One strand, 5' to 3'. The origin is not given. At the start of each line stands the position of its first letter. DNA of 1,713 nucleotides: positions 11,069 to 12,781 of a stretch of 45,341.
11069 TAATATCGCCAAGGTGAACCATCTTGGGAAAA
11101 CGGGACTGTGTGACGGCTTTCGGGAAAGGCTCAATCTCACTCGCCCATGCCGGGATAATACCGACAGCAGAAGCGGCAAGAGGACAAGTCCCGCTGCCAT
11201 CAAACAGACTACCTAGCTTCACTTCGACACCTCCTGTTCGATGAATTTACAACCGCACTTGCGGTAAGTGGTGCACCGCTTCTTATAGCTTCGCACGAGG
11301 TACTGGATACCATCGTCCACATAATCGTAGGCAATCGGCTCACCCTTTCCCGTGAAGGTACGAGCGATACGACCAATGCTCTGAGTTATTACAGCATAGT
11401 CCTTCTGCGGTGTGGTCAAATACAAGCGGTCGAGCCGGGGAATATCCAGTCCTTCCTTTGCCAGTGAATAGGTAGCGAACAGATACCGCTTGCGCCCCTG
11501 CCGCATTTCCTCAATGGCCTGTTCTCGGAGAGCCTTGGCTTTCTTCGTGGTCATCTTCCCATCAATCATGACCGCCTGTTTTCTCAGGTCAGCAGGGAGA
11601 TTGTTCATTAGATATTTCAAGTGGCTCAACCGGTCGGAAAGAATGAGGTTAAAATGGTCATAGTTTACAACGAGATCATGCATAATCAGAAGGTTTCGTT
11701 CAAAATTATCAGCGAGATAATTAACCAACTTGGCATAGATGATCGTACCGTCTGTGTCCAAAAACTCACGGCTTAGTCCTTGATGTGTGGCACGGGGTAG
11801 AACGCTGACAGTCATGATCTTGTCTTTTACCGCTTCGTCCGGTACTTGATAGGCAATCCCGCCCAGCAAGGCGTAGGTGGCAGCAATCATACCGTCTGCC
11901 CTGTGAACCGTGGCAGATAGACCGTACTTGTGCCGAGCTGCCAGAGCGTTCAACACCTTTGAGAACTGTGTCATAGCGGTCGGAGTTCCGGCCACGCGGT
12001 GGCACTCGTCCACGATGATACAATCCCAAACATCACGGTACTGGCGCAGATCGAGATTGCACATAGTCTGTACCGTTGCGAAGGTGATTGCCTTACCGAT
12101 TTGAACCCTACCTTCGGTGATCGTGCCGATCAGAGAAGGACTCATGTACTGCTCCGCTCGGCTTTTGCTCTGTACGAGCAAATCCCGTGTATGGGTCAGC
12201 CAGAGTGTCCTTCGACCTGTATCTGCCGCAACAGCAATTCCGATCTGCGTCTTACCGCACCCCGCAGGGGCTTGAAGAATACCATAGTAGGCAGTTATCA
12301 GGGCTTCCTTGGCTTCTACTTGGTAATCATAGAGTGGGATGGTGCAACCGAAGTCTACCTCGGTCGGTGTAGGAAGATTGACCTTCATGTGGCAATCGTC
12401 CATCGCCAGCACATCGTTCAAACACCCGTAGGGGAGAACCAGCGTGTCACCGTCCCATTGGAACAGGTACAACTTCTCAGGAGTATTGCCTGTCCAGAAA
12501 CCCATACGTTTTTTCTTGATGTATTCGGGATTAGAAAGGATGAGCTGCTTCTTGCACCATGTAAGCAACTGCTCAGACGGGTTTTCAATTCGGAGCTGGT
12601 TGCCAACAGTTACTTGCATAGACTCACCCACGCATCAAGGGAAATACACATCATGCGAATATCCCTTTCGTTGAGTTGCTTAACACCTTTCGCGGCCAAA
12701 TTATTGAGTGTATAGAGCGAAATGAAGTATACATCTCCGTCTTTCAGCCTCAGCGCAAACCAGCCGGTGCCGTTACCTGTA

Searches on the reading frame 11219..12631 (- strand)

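Call 42: search_protein_families(library=phrogs, proteins=[window:11219-12631:-], max_evalue=0.001)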
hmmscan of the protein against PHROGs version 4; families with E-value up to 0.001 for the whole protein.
window:11219-12631:- (470 aa): 7 families
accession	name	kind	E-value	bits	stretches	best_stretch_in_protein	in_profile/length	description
phrog_16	-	DNA, RNA and nucleotide metabolism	6.8e-56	191.1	1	61-452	238-612/986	DNA helicase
phrog_9690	-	DNA, RNA and nucleotide metabolism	4.6e-22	79.4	1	194-457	33-293/306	DNA helicase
phrog_62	-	DNA, RNA and nucleotide metabolism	1.4e-10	40.3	1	96-248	693-855/1881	DNA helicase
phrog_16259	-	DNA, RNA and nucleotide metabolism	5.5e-05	23.6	1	100-214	118-237/330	DNA helicase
phrog_2488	-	DNA, RNA and nucleotide metabolism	0.00014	21.7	0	102-160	21-92/579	DNA helicase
phrog_16694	-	unknown function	0.00034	19.6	0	94-215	269-414/1010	-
phrog_17901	-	DNA, RNA and nucleotide metabolism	0.00051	21.4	0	384-441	14-71/109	DNA helicase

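Call 43: search_protein_families(library=pfam, proteins=[window:11219-12631:-], max_evalue=0.001)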
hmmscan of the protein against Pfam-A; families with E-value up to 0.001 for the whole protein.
window:11219-12631:- (470 aa): 3 families
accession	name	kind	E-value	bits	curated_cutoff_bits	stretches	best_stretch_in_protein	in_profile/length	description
PF04851.21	ResIII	-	2.2e-18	67.1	22.5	1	98-243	2-163/164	Type III restriction enzyme, res subunit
PF00270.35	DEAD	-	5e-10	39.8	26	1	103-243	3-161/167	DEAD/DEAH box helicase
PF00271.37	Helicase_C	-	8.2e-09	36.1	23.5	1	329-424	19-108/110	Helicase conserved C-terminal domain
